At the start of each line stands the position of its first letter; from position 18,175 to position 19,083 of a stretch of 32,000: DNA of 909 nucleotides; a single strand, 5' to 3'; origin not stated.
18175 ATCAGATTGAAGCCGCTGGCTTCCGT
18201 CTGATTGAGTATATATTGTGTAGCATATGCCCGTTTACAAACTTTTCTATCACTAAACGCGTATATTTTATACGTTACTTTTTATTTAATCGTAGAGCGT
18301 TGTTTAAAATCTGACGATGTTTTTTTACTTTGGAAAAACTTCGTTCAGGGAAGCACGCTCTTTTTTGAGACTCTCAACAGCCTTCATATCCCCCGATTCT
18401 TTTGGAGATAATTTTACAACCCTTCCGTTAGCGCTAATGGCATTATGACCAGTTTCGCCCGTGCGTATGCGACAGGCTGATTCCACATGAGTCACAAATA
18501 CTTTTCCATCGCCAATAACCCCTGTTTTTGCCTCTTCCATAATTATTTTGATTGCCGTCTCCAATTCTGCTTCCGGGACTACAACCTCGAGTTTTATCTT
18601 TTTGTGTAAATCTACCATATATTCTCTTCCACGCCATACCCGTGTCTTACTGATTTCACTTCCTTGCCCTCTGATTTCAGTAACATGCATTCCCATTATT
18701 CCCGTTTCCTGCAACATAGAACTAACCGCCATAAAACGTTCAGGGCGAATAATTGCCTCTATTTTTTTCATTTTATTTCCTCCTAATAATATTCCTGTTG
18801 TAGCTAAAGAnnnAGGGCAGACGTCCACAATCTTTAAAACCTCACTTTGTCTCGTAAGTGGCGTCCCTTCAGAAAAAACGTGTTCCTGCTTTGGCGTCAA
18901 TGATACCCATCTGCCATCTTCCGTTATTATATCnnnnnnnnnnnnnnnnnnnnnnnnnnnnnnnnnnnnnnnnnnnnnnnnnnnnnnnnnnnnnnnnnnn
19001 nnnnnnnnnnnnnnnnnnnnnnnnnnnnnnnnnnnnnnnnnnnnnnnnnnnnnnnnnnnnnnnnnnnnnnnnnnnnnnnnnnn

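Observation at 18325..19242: Tandem atypical PII proteins: Tyr51 replaced by Trp, one copy without the ATP-binding B-loop, both with a shared novel C-terminal extension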

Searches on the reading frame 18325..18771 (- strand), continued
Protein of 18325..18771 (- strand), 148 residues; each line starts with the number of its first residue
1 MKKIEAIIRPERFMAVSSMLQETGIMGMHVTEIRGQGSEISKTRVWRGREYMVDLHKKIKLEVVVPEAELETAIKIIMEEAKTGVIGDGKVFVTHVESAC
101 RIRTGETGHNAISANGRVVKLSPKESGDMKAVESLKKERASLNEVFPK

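Call 25: find_encoding_contigs(protein=P0032, flank=10000, max_places=2)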
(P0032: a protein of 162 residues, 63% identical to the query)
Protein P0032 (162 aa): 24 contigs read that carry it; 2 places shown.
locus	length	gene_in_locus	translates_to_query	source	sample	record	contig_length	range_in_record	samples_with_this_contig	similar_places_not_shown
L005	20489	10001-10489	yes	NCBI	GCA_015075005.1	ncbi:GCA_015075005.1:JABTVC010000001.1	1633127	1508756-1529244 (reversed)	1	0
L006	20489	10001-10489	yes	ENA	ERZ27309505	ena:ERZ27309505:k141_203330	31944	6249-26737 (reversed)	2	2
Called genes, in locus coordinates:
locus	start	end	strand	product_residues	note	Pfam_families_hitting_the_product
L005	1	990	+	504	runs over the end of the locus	PF00089:Trypsin, PF13365:Trypsin_2, PF00595:PDZ (weak), PF13180:PDZ_2, PF17820:PDZ_6, PF13180:PDZ_2, PF17820:PDZ_6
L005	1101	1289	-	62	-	-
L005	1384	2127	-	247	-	PF00515:TPR_1 (weak), PF13432:TPR_16, PF13414:TPR_11, PF00515:TPR_1, PF07719:TPR_2 (weak), PF13181:TPR_8 (weak), PF13424:TPR_12, PF13414:TPR_11, +11 more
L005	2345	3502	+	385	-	PF00909:Ammonium_transp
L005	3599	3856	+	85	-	-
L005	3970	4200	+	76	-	-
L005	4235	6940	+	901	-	PF11845:Tll0287-like, PF00672:HAMP, PF00989:PAS, PF13426:PAS_9, PF13426:PAS_9, PF01590:GAF, PF13185:GAF_2, PF00989:PAS, +8 more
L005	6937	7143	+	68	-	PF02518:HATPase_c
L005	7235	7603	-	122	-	-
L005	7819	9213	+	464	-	PF00072:Response_reg, PF00158:Sigma54_activat, PF14532:Sigma54_activ_2, PF00004:AAA (faint), PF07728:AAA_5 (weak), PF25601:AAA_lid_14, PF02954:HTH_8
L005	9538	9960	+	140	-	PF00543:P-II (weak)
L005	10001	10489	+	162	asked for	PF00543:P-II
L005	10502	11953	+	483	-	PF00909:Ammonium_transp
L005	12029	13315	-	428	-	PF00675:Peptidase_M16, PF05193:Peptidase_M16_C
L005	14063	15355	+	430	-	PF00202:Aminotran_3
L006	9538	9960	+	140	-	PF00543:P-II (weak)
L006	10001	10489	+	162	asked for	PF00543:P-II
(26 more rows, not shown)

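Call 33: predict_structure(alignment_id=A2)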
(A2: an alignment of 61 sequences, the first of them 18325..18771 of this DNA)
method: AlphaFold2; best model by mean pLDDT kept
length: 148 residues; sequences in the alignment: 61
mean_pLDDT: 70.1   pTM: 0.58
mean pLDDT of the five models: 70.1, 68.0, 67.3, 58.2, 57.7
residues with pLDDT >= 90: 21; 70-90: 58; 50-70: 42; < 50: 27
segments of 3 or more residues with pLDDT < 50: 122-148
pLDDT, mean of each block of 10 residues (from residue 1): 88 88 77 58 75 76 89 92 76 84 62 55 43 41 43
secondary structure, 60 per line:
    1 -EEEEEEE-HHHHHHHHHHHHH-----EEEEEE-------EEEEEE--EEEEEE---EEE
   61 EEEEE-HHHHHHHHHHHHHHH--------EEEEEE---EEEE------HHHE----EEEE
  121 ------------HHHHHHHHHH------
elements in order: E2-8 H10-22 E28-33 E41-46 E49-54 E58-65 H67-81 E90-95 E99-102 E117-120 H133-142

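Call 39: fold_search(model_id=the predicted structure, library=pdb)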
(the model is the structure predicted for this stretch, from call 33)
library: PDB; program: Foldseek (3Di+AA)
matches with E <= 10: 1308; with E <= 0.001: 173
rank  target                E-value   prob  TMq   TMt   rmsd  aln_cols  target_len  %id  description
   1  6yc6_B                5.3e-11  1.00  0.53  0.71   9.3       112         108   45  Structure of C. glutamicum GlnK (released 2021-03-24)
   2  2j9d_F                3.1e-10  1.00  0.52  0.67   8.6       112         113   46  Structure of GlnK1 with bound effectors indicates regulatory mechanism for ammonia uptake (released 2007-01-16)
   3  7p52                  4.4e-10  1.00  0.52  0.68   8.7       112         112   48  GlnK1 from Methanocaldococcus jannaschii with Mg-ATP and 2-oxoglutarate at a resolution of 1.2 A (released 2021-10-06)
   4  7p4v                  5.3e-10  1.00  0.51  0.66   8.0       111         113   50  GlnK1 from Methanothermococcus thermolithotrophicus with dADP at a resolution of 1.94 A (released 2021-10-06)
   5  2xg8_C                5.9e-10  1.00  0.52  0.68   8.1       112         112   50  Structural basis of gene regulation by protein PII: The crystal complex of PII and PipX from Synechococcus elongatus P (released 2010-08-18)
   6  2v5h_J                6.3e-10  1.00  0.52  0.69   7.9       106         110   51  Controlling the storage of nitrogen as arginine: the complex of PII and acetylglutamate kinase from Synechococcus elon (released 2007-10-16)
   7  6yc6_A                6.7e-10  1.00  0.52  0.69   9.1       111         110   44  Structure of C. glutamicum GlnK (released 2021-03-24)
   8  2jj4_E                6.7e-10  1.00  0.52  0.70   7.9       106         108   51  The complex of PII and acetylglutamate kinase from Synechococcus elongatus PCC7942 (released 2007-10-16)
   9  2j9d_C                7.1e-10  1.00  0.51  0.65   8.4       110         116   48  Structure of GlnK1 with bound effectors indicates regulatory mechanism for ammonia uptake (released 2007-01-16)
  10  3n5b_A                7.5e-10  1.00  0.53  0.68   7.6       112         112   45  The complex of PII and PipX from Anabaena (released 2010-09-01)
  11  2xbp                  7.5e-10  1.00  0.52  0.67   8.6       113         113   50  A novel signal transduction protein PII variant from Synechococcus elongatus PCC7942 indicates a two-step process for NA (released 2010-08-18)
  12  6yc6_C                9.5e-10  1.00  0.53  0.72   8.9       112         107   44  Structure of C. glutamicum GlnK (released 2021-03-24)
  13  2jj4_F                1.1e-09  1.00  0.52  0.69   7.8       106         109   51  The complex of PII and acetylglutamate kinase from Synechococcus elongatus PCC7942 (released 2007-10-16)
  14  7p50_B                1.3e-09  1.00  0.52  0.66   8.9       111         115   52  GlnK2 from Methanothermococcus thermolithotrophicus in complex with Mg-ATP and 2-oxoglutarate at a resolution of 1.16  (released 2021-10-06)
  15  2j9d_J                1.3e-09  1.00  0.51  0.65   8.7       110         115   48  Structure of GlnK1 with bound effectors indicates regulatory mechanism for ammonia uptake (released 2007-01-16)
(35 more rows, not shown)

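Call 48: search_protein_representatives(alignment_id=A6)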
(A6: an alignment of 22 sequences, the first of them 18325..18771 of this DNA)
Query: 22 sequences, 149 profile positions. Proteins with E-value up to 0.001 (for the whole library): 13874; up to 1e-10: 6301; up to 1e-30: 223. The best 150 are listed.
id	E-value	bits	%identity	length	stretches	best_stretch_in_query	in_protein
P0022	7.9e-70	249.5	-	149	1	1-149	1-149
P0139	2.0e-61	222.2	-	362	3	4-112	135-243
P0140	2.9e-43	163.3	-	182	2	4-111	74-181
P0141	1.5e-41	157.7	-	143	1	1-124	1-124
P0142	1.9e-41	157.4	-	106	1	1-98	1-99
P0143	6.7e-40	152.4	-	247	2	5-108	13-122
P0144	3.3e-39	150.1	-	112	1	1-111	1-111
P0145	3.4e-38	146.9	-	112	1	1-112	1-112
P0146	1.8e-36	141.2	-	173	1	1-112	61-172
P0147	2.1e-36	141.0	-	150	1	1-130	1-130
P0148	4.1e-36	140.1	-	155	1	1-112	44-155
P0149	8.2e-36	139.1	-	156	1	1-112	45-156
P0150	1.7e-35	138.1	-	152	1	1-112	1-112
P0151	2.8e-35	137.4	-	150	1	1-125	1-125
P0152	3.4e-35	137.1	-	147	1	1-115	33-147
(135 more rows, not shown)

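Call 65: list_cluster_members(proteins=[window:18328-18771:-, window:18814-19242:-, window:16615-18069:-])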
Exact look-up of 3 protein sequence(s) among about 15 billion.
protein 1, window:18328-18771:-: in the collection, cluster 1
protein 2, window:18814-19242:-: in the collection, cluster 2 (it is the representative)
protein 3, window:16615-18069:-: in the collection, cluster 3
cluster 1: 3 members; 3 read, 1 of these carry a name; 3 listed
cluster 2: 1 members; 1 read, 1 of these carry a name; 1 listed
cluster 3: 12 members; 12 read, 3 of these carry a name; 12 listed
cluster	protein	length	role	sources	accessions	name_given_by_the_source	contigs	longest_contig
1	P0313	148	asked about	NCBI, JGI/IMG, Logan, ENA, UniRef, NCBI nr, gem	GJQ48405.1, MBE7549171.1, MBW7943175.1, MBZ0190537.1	nitrogen regulatory protein P-II [Candidatus Kuenenia stuttgartiensis] | nitrogen regulatory protein P-II 1 | Nitrogen regulatory protein P-II n=1 Tax=Kuenenia stuttgartiensis TaxID=174633 ...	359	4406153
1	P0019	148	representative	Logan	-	-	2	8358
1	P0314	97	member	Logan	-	-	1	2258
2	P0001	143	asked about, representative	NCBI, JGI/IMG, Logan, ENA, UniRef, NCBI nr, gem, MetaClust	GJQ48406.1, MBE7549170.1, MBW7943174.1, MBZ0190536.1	nitrogen regulatory protein P-II-like protein [Candidatus Kuenenia stuttgartiensis] | nitrogen regulatory protein PII | Nitrogen regulatory protein P-II-like protein n=1 Tax=Kuenenia stuttgartiensis ...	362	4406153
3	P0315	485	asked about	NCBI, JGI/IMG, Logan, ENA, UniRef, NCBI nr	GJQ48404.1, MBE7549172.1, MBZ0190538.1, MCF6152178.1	ammonium transporter [Candidatus Kuenenia stuttgartiensis] | Amt family ammonium transporter | Ammonium transporter n=2 Tax=Candidatus Brocadiaceae TaxID=1127830 RepID=A0A2C9CJU7_KUEST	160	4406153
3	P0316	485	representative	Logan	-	-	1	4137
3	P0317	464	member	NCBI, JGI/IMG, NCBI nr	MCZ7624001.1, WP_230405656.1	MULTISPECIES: ammonium transporter [Candidatus Kuenenia] | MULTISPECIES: ammonium transporter [Kuenenia]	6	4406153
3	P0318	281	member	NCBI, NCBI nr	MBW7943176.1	MAG: ammonium transporter, partial [Candidatus Kuenenia stuttgartiensis] | ammonium transporter [Candidatus Kuenenia stuttgartiensis]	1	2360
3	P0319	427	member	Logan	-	-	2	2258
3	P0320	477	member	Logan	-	-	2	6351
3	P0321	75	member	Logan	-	-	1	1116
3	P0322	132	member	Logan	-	-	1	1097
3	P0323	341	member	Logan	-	-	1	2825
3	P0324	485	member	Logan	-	-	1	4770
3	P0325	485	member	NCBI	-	-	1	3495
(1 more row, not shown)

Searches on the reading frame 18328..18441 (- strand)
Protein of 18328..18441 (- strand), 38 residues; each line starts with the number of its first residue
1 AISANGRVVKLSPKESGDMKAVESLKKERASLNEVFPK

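Call 50: search_protein_families(library=pfam, proteins=[window:18328-18441:-], max_evalue=10)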
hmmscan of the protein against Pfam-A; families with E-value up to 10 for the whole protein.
seq(38 aa): 0 families

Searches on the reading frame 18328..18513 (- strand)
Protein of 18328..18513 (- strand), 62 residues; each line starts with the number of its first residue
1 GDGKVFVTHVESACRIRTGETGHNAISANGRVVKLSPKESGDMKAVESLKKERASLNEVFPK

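Call 19: search_solved_structures(query=window:18328-18513:-, show_alignments=5, max_evalue=10)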
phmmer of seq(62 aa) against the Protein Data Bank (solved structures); distinct sequences matched with E-value up to 10: 44.
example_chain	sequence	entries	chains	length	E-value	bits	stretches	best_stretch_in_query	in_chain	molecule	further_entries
7o4x_A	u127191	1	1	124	0.00017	25.1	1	1-28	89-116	Nitrogen regulatory protein P-II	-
1hwu_A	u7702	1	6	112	0.00019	24.9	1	1-26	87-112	PII PROTEIN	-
7yjw_A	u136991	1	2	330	0.00023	24.7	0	31-58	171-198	Membrane protein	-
9p1x_G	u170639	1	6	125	0.00063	23.3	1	1-27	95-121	P-II family nitrogen regulatory protein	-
3bzq_A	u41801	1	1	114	0.0013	22.3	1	1-26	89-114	Nitrogen regulatory protein P-II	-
3lf0_A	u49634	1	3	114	0.0013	22.3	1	1-26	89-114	Nitrogen regulatory protein P-II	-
7p4v_A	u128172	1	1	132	0.0014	22.1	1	1-26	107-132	GlnK1 from Methanothermococcus thermolithotrophicus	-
4aff_A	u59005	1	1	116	0.0015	22.1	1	1-28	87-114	NITROGEN REGULATORY PROTEIN P-II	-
2xul_A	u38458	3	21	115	0.0018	21.9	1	1-28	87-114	NITROGEN REGULATORY PROTEIN P-II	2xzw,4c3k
4ozj_A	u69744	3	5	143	0.0019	21.8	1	1-26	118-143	Nitrogen regulatory protein P-II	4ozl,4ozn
2eg1_A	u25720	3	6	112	0.0021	21.6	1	1-26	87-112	Nitrogen regulatory protein P-II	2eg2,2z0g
3ncp_A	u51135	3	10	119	0.0027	21.3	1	1-26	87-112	Nitrogen regulatory protein P-II (GlnB-2)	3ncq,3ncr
2gw8_A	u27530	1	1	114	0.0062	20.2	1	1-24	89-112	PII signal transduction protein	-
2o66_A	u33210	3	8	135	0.0068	20.1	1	1-32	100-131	PII protein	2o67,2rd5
2xbp_A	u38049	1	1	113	0.0068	20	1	1-27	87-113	NITROGEN REGULATORY PROTEIN P-II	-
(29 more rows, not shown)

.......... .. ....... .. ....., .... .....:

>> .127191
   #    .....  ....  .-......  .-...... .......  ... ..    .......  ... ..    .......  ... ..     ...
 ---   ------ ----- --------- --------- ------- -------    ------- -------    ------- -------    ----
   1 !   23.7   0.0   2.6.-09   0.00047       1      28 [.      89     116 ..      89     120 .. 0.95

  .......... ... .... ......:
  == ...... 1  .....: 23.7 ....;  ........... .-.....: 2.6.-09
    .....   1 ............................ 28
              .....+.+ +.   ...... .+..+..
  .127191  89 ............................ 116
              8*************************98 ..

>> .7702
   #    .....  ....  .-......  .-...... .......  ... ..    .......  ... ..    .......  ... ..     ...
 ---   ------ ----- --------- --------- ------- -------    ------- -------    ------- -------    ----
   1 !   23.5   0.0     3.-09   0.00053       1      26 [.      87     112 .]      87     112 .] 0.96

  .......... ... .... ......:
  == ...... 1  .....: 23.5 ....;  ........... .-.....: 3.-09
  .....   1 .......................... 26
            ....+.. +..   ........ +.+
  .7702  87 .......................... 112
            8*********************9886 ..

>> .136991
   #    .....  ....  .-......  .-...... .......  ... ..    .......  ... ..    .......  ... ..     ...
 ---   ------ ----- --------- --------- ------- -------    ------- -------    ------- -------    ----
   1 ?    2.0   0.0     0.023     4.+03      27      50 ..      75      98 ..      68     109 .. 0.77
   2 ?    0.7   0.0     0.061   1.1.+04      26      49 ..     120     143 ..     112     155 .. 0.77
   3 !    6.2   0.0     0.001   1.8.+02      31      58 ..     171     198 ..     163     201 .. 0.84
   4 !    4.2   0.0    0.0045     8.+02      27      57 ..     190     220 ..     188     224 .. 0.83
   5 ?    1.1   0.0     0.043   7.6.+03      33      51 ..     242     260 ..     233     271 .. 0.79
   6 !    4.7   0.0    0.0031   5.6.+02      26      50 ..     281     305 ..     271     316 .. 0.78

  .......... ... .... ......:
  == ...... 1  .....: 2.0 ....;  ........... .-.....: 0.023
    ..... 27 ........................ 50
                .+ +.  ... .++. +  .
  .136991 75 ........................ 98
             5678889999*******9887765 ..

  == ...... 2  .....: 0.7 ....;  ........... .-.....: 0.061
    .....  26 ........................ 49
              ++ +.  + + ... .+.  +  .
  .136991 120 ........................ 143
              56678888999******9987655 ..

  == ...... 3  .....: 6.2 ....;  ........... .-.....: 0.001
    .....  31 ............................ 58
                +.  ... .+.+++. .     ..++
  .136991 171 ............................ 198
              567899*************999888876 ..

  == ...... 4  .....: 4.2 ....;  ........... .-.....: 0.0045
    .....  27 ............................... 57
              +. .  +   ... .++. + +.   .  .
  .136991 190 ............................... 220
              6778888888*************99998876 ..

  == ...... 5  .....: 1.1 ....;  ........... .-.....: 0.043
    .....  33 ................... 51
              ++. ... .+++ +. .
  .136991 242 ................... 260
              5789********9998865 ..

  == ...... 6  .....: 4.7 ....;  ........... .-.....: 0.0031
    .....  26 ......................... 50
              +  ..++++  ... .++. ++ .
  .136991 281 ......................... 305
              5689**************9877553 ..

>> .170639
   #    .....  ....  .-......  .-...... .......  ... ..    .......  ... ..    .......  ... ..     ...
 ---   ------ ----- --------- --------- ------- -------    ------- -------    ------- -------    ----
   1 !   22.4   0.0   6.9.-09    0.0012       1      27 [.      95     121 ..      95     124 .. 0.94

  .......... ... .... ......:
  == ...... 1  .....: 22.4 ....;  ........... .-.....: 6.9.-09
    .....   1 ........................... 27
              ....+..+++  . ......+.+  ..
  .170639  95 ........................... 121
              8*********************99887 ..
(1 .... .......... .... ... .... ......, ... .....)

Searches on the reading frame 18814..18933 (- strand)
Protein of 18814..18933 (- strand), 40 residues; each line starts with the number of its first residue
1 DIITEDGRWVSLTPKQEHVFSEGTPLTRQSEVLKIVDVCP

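Call 50: search_protein_families(library=pfam, proteins=[window:18814-18933:-], max_evalue=10)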
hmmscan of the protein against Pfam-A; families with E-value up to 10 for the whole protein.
seq(40 aa): 1 family
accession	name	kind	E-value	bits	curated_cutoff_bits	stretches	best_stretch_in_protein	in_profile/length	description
PF08140.16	Cuticle_1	-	0.028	14.9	27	1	2-19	5-22/40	Crustacean cuticle protein repeat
